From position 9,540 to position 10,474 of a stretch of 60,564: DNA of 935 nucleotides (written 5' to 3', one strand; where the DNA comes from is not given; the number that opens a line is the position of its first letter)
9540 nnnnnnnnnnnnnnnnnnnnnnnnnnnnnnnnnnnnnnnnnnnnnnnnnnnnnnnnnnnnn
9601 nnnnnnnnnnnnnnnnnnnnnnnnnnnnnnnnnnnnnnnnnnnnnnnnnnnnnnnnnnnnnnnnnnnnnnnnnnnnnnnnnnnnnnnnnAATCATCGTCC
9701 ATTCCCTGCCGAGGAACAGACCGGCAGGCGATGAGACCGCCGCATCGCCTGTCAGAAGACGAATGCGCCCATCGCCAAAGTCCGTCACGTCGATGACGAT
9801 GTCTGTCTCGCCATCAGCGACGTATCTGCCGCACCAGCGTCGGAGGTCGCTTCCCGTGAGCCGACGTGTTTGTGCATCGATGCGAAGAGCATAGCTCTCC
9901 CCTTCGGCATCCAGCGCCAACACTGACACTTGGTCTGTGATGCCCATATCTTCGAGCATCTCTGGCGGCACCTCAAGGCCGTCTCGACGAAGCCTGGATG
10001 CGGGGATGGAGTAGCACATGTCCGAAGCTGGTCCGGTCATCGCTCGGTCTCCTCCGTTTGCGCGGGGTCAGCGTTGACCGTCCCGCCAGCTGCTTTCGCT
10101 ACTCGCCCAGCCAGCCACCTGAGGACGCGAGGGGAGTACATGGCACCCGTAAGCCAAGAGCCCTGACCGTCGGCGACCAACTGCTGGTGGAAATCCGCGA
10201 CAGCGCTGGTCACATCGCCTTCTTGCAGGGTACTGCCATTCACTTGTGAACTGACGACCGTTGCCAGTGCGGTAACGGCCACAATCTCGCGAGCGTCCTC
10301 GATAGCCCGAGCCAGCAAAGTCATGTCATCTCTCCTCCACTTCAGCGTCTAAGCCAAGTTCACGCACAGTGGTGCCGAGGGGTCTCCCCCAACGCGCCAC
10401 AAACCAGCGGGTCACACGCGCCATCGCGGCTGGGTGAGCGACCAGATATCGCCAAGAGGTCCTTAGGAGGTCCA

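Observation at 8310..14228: HARE-HTH reader theme plus a shared B3-like barrel linking the 938-aa protein to the HerA ATPase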

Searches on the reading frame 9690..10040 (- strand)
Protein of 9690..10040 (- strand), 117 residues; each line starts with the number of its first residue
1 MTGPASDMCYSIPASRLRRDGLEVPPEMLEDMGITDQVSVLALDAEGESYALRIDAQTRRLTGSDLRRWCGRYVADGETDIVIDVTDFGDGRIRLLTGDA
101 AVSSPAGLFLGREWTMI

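Call 47: search_solved_structures(query=A2, max_evalue=10, show_alignments=3)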
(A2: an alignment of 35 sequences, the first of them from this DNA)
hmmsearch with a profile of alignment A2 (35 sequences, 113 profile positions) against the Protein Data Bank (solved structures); distinct sequences matched with E-value up to 10: 8.
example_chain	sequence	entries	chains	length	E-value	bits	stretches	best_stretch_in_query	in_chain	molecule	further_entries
4j9j_A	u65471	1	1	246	0.004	20.2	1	22-84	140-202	Imidazole glycerol phosphate synthase subunit HisF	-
3tdn_A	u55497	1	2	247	0.0098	18.9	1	22-85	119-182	FLR SYMMETRIC ALPHA-BETA TIM BARREL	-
3og3_A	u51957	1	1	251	0.21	14.7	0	22-85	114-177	Imidazole glycerol phosphate synthase subunit hisF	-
1eaz_A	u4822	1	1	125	0.38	13.8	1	10-68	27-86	TANDEM PH DOMAIN CONTAINING PROTEIN-1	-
1nr2_A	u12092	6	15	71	0.41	13.7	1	44-83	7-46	Thymus and activation-regulated chemokine | C-C motif chemokine 17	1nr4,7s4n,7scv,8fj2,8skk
4fx7_A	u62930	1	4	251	0.48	13.5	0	22-84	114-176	Imidazole glycerol phosphate synthase subunit HisF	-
5wk3_A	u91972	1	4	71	0.79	12.8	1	45-83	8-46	C-C motif chemokine 17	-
2lle_A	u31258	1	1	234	1.3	12.2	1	22-85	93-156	Chemotaxis protein CheY, Imidazole glycerol phosphate synthase subunit HisF chimera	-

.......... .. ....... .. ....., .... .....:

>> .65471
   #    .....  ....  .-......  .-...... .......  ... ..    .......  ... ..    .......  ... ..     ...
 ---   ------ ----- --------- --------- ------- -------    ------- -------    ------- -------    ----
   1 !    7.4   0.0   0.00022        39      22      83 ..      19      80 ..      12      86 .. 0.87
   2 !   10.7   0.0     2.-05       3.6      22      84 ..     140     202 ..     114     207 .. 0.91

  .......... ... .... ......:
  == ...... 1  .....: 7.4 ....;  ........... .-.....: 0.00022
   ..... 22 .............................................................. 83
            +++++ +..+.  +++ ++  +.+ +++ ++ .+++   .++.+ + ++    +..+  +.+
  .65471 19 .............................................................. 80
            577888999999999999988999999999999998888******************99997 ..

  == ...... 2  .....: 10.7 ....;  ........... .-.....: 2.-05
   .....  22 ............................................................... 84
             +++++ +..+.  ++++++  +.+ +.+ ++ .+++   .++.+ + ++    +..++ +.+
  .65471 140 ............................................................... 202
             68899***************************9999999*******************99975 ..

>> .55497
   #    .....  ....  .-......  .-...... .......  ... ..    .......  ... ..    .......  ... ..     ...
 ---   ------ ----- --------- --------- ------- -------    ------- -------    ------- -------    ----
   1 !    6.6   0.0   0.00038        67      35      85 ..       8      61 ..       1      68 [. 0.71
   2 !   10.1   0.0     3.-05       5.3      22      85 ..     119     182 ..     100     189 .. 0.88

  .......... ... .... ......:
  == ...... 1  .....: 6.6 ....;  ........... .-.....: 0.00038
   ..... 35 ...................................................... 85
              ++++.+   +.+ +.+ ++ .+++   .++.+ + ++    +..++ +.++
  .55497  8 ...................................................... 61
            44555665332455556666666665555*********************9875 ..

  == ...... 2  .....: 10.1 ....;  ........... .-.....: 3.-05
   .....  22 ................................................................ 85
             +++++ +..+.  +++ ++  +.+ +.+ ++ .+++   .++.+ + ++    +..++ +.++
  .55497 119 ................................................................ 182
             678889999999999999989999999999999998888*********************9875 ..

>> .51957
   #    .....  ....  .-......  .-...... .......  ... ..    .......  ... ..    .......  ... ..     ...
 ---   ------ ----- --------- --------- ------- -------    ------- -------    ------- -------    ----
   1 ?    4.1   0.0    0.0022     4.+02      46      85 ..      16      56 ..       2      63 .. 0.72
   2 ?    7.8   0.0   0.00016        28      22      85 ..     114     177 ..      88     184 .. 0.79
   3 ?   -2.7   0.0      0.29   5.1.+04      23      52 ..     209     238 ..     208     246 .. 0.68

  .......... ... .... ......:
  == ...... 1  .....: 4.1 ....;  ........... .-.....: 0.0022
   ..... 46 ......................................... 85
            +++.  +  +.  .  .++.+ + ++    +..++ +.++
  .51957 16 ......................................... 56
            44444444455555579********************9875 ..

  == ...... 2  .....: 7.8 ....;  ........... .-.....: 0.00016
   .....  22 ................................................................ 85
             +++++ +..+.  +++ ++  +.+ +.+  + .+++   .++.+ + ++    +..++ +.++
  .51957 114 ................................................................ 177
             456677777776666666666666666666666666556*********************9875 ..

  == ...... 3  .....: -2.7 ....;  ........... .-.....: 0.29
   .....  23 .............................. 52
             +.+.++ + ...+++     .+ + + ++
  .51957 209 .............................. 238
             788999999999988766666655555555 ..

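Call 49: search_protein_families(library=pfam, alignment_id=A2, max_evalue=1)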
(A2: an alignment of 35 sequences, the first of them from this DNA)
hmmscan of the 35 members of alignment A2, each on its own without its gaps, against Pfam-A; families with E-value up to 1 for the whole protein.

A. member 1, seq(117 aa): 0 families

B. families by the number of members that match (of 35 scanned): 12 families
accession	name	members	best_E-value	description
PF02362.26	B3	3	0.034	B3 DNA binding domain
PF03505.20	Clenterotox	1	0.0076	Clostridium enterotoxin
PF10384.14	Scm3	1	0.017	Centromere protein Scm3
PF17162.9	DUF5118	1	0.037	Domain of unknown function (DUF5118)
PF23926.2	LtfC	1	0.042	LtfC-like, beta-sandwich domain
PF14876.11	RSF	1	0.056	Respiratory growth transcriptional regulator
PF24411.1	DUF7545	1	0.069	Family of unknown function (DUF7545)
PF02750.19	Synapsin_C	1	0.07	Synapsin, ATP binding domain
PF18450.7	zf_C2H2_6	1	0.081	Zinc Finger domain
PF23424.1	DUF7112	1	0.082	Family of unknown function (DUF7112)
PF20721.2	C19orf12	1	0.15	C19orf12-like protein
PF14563.12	DUF4444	1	0.18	Domain of unknown function (DUF4444)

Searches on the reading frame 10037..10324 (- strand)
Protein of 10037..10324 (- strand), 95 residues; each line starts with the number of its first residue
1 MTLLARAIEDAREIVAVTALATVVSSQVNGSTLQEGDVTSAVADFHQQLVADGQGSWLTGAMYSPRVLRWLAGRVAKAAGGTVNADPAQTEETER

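Call 3: search_protein_families(library=pfam, proteins=[window:10037-10324:-], max_evalue=0.01)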
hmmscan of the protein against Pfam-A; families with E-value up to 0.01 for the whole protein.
window:10037-10324:- (95 aa): 0 families

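Call 4: search_protein_families(library=padloc, proteins=[window:10037-10324:-], max_evalue=0.01)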
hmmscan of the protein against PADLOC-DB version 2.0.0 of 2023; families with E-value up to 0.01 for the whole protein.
window:10037-10324:- (95 aa): 0 families

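Call 63: search_protein_families(library=ncbifam, proteins=[window:10037-10324:-], max_evalue=0.01)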
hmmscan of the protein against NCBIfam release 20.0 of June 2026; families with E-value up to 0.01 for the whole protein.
window:10037-10324:- (95 aa): 0 families
